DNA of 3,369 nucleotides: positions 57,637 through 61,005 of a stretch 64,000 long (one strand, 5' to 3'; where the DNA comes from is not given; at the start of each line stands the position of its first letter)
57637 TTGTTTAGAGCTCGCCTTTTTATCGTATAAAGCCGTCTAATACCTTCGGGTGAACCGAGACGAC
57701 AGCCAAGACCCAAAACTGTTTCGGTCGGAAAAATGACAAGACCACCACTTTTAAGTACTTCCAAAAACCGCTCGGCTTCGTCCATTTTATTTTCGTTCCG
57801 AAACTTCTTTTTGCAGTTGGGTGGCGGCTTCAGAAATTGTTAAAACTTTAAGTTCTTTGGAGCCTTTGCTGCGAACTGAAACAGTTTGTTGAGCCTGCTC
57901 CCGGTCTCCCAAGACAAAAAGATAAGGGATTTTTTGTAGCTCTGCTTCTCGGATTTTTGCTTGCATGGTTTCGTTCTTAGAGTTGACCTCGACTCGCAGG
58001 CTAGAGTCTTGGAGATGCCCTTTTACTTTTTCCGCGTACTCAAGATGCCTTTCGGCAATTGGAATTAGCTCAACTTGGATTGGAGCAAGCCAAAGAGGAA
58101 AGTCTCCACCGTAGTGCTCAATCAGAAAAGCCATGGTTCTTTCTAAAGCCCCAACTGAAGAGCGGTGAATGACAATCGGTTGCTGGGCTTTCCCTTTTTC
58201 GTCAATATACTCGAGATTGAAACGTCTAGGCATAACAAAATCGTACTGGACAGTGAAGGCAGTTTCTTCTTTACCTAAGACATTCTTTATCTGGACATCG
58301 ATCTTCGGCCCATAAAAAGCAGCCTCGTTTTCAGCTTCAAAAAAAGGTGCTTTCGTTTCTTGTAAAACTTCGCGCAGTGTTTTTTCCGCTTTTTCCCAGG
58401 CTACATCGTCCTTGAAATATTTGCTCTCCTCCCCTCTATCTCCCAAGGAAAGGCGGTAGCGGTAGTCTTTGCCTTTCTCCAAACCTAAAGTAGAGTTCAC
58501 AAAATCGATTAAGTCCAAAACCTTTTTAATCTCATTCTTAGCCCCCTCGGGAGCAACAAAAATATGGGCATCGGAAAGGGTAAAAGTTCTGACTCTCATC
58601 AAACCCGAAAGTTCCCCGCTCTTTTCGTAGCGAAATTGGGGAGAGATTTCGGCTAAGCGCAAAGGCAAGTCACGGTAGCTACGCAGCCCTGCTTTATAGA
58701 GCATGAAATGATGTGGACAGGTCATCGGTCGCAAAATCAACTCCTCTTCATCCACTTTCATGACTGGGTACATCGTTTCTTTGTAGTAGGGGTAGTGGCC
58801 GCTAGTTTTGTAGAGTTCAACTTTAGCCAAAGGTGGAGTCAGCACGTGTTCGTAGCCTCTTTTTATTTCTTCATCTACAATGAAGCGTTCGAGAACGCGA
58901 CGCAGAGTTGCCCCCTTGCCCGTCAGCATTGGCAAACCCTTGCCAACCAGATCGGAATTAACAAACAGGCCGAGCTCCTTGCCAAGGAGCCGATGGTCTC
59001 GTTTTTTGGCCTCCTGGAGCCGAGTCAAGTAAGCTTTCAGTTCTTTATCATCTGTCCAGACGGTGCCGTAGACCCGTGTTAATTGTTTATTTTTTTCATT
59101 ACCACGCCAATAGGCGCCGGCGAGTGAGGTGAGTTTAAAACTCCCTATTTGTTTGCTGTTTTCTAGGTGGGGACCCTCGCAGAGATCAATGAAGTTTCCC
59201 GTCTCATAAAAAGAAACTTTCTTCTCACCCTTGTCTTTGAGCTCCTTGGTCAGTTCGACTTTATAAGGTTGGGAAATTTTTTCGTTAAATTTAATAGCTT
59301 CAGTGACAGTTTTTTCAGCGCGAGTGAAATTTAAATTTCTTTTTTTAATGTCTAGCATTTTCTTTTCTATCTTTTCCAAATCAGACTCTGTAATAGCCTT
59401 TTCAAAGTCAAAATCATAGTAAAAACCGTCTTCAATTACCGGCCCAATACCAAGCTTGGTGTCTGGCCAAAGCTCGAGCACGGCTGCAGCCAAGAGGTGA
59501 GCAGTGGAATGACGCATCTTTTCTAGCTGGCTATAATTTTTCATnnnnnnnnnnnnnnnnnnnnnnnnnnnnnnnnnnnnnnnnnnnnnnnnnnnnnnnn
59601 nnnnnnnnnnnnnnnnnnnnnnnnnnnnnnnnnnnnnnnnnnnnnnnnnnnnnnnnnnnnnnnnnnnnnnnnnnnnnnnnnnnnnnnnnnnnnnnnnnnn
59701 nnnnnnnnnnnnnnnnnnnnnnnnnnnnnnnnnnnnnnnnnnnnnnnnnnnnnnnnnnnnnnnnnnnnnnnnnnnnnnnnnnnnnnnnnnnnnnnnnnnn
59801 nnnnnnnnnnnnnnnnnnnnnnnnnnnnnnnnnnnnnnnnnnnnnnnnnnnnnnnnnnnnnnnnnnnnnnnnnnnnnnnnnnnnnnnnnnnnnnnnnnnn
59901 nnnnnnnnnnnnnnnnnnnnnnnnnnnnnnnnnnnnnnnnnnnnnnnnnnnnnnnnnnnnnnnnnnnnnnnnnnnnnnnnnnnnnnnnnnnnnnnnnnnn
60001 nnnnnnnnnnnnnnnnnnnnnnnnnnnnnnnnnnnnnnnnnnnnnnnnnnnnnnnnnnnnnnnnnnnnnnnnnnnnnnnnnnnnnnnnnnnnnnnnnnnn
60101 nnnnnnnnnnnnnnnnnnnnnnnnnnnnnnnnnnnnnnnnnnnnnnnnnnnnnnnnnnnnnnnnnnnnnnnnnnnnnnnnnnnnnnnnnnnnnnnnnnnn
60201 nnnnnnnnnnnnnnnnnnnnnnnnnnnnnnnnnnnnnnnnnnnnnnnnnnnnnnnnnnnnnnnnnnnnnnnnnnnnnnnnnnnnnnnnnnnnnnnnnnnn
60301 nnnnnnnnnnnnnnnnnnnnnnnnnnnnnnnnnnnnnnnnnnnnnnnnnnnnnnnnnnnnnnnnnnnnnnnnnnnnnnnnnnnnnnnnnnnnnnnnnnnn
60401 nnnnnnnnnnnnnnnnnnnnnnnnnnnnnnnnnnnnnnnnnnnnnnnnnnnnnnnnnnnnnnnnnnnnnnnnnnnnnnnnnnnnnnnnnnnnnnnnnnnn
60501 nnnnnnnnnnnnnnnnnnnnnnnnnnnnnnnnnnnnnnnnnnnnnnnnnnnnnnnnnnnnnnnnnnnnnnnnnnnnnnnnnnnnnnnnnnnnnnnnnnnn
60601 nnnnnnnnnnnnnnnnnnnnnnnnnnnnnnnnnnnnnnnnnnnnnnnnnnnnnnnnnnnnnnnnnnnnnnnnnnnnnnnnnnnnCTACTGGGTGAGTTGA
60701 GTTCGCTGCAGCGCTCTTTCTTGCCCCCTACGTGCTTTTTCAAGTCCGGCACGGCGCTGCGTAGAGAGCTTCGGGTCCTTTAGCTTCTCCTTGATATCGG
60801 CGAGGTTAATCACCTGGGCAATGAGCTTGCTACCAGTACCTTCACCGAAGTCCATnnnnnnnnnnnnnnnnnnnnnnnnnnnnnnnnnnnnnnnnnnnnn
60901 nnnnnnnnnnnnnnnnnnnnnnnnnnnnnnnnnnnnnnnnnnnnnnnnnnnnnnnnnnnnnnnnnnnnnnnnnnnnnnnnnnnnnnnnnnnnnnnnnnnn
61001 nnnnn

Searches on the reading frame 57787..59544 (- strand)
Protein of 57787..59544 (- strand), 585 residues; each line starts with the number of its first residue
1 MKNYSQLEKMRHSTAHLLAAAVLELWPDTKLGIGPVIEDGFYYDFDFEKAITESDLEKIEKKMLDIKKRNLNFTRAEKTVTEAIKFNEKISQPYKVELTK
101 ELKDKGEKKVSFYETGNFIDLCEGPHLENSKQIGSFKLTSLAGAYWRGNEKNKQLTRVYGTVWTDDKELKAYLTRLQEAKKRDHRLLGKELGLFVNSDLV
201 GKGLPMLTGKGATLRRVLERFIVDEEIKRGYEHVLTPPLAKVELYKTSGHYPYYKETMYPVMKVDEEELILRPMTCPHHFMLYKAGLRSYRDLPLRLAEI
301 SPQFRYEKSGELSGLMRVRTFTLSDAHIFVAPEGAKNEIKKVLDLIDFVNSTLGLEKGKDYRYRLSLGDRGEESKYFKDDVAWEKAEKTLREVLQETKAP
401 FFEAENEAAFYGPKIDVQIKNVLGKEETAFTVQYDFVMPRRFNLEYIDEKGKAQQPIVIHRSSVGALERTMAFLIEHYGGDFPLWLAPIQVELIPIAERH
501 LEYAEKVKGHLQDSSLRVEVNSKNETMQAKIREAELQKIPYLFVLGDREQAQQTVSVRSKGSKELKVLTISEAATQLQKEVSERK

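Call 24: find_related_loci(query=window:57787-59544:-, collection=genome_contigs, flank=10000)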
Query window:57787-59544:- (585 aa) in genome_contigs; peptide patterns used: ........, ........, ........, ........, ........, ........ (x = any residue, [..] = any of these).
600 stretches matched a pattern (row limit reached: there are more); 594 encode a relative of the query (tblastn E <= 1e-3); the best 80 are kept; 80 distinct loci.
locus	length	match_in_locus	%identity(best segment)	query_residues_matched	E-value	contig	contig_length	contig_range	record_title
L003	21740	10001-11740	64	4-584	0e+0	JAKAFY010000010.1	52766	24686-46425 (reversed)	MAG: bacterium isolate WY2.bin139 NODE_791_length_52766_cov_1.981041, whole genome shotgun sequence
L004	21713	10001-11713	66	11-581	0e+0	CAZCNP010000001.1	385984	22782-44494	MAG TPA_asm: uncultured Gammaproteobacteria bacterium isolate binchicken_co38_1123 genome assembly, contig: NODE_59_leng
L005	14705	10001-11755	63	5-584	0e+0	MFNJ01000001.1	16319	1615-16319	MAG: Candidatus Levybacteria bacterium RIFCSPHIGHO2_01_FULL_36_15 rifcsphigho2_01_scaffold_10899, whole genome shotgun s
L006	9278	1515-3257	62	2-584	0e+0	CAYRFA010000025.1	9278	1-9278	MAG TPA_asm: uncultured Gammaproteobacteria bacterium isolate SRP050083_co2_70 genome assembly, contig: NODE_6134_length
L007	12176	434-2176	60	3-584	0e+0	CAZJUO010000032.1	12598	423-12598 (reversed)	MAG TPA_asm: uncultured Gammaproteobacteria bacterium isolate SRP141376_co4_277 genome assembly, contig: NODE_8403_lengt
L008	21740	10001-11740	59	5-585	0e+0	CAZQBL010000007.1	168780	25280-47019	MAG TPA_asm: uncultured Gammaproteobacteria bacterium isolate SRP231805_co4_93 genome assembly, contig: k141_80855, whol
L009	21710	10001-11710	60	6-572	0e+0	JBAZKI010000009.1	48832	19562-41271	MAG: Patescibacteria group bacterium isolate SO_2017_LW4_14 scaffold_352_c2_LW137-91_2017, whole genome shotgun sequence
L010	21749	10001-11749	58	5-584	0e+0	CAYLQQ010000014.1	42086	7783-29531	MAG TPA_asm: uncultured Pseudomonadales bacterium isolate SRP263991_co4_510 genome assembly, contig: NODE_922_length_420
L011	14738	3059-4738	60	6-565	0e+0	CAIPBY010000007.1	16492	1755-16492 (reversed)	MAG: Candidatus Buchananbacteria bacterium isolate MJ120702A_bin-902 genome assembly, contig: bin-902:007/101, whole gen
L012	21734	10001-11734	60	5-583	0e+0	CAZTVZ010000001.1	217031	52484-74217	MAG TPA_asm: uncultured Gammaproteobacteria bacterium isolate binchicken_co27_378 genome assembly, contig: NODE_55_lengt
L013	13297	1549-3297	61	1-585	0e+0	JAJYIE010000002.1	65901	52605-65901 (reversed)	MAG: bacterium isolate DBS2-1.bin109 NODE_703_length_65901_cov_1.692766, whole genome shotgun sequence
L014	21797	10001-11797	56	2-585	0e+0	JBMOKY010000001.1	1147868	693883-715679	MAG: Patescibacteria group bacterium isolate Betzabe_MAG010 MAG010_1, whole genome shotgun sequence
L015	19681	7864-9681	54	1-585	0e+0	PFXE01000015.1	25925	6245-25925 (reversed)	MAG: Candidatus Zambryskibacteria bacterium CG_4_9_14_3_um_filter_40_16 CG_4_9_14_3_um_filter_150_scaffold_1557_c, whole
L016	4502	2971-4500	67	6-544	0e+0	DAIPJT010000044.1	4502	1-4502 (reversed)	MAG TPA_asm: Patescibacteria group bacterium isolate CTOTU11699 NODE_9665_length_4502_cov_6.465257, whole genome shotgun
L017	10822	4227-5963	51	6-585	0e+0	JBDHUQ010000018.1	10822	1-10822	MAG: Candidatus Paceibacteria bacterium isolate AS-MESO-OLR.234 NODE_21372_length_10822_cov_5.440112, whole genome shotg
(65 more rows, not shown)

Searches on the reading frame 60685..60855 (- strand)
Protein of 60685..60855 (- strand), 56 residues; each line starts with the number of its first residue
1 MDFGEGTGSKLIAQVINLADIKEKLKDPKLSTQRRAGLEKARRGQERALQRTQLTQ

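Call 6: search_protein_families(library=pfam, proteins=[window:60685-60855:-], max_evalue=1)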
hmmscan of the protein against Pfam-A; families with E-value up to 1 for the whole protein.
window:60685-60855:- (56 aa): 0 families

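Call 7: search_protein_families(library=phrogs, proteins=[window:60685-60855:-], max_evalue=1)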
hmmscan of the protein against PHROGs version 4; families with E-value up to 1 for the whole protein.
window:60685-60855:- (56 aa): 2 families
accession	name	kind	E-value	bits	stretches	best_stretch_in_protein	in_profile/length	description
phrog_8074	-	unknown function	0.15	13.4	1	7-49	35-77/82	-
phrog_3775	-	other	0.23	12.4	1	17-50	12-45/53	transglycosylase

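Call 8: search_protein_families(library=ncbifam, proteins=[window:60685-60855:-], max_evalue=1)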
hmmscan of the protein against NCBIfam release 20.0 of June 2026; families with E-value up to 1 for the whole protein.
window:60685-60855:- (56 aa): 0 families

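Call 9: search_protein_families(library=padloc, proteins=[window:60685-60855:-], max_evalue=1)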
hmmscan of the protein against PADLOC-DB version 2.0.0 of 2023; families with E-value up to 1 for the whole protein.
window:60685-60855:- (56 aa): 0 families

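Call 11: find_encoding_contigs(protein=window:60685-60855:-, flank=10000, max_places=10)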
Protein window:60685-60855:- (56 aa): 1 contig read that carries it; 1 place shown.
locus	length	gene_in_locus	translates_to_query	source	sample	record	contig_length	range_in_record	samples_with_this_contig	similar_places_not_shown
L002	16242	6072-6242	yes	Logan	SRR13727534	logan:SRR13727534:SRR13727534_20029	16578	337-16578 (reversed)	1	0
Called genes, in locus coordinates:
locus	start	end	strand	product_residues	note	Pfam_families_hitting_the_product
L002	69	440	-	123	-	-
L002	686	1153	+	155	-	-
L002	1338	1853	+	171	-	-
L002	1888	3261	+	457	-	PF08245:Mur_ligase_M, PF08353:MurT_C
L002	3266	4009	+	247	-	PF07685:GATase_3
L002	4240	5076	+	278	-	PF18917:LiaI-LiaF-like_TM1 (weak)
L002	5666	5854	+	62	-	-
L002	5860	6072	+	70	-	-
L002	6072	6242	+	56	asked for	-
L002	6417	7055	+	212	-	PF00574:CLP_protease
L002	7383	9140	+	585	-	PF07973:tRNA_SAD, PF00587:tRNA-synt_2b, PF03129:HGTP_anticodon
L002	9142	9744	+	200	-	PF01300:Sua5_yciO_yrdC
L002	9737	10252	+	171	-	PF05198:IF3_N, PF00707:IF3_C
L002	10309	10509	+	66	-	PF01632:Ribosomal_L35p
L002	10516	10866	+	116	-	PF00453:Ribosomal_L20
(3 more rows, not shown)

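Call 20: find_homologous_proteins(query=window:60685-60855:-, max_evalue=0.1)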
Query window:60685-60855:- (56 aa): 1 proteins with E <= 0.1 among 1 candidates.
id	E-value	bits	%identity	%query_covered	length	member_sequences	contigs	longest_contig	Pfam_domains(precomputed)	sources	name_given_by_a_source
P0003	5.1e-27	109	100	100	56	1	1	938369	-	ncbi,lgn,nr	ncbi:MAG: hypothetical protein Q8P13_03020 [bacterium]|nr:hypothetical protein [bacterium]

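Call 58: search_solved_structures(query=A3, max_evalue=10)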
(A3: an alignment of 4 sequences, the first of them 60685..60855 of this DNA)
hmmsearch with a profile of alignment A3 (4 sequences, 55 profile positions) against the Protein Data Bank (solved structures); distinct sequences matched with E-value up to 10: 4.
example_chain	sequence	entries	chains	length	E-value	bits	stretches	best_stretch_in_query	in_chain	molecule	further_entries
9u78_A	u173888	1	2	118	0.0015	21.8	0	11-27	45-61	Single Chain Protein of De Novo Designed Helix Bundles-4EH2 with KDPV Loop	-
8tm9_A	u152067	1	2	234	4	10.9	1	16-47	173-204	D_3_633_8x peptide bound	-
8tlp_A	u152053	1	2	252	4.6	10.6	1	16-47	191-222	D_3_633_8x, no peptide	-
7rkc_A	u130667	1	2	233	5.9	10.3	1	9-47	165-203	D_3_633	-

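Call 78: predict_structure(protein=window:60685-60855:-)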
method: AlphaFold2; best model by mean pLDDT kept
length: 56 residues; sequences in the alignment: 1
mean_pLDDT: 80.6   pTM: 0.55
mean pLDDT of the five models: 80.6, 79.7, 79.6, 74.3, 71.2
residues with pLDDT >= 90: 14; 70-90: 30; 50-70: 11; < 50: 1
segments of 3 or more residues with pLDDT < 50: none
pLDDT, mean of each block of 10 residues (from residue 1): 61 87 89 90 87 63
secondary structure, 60 per line:
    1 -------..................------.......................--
elements in order: H8-25 H32-54
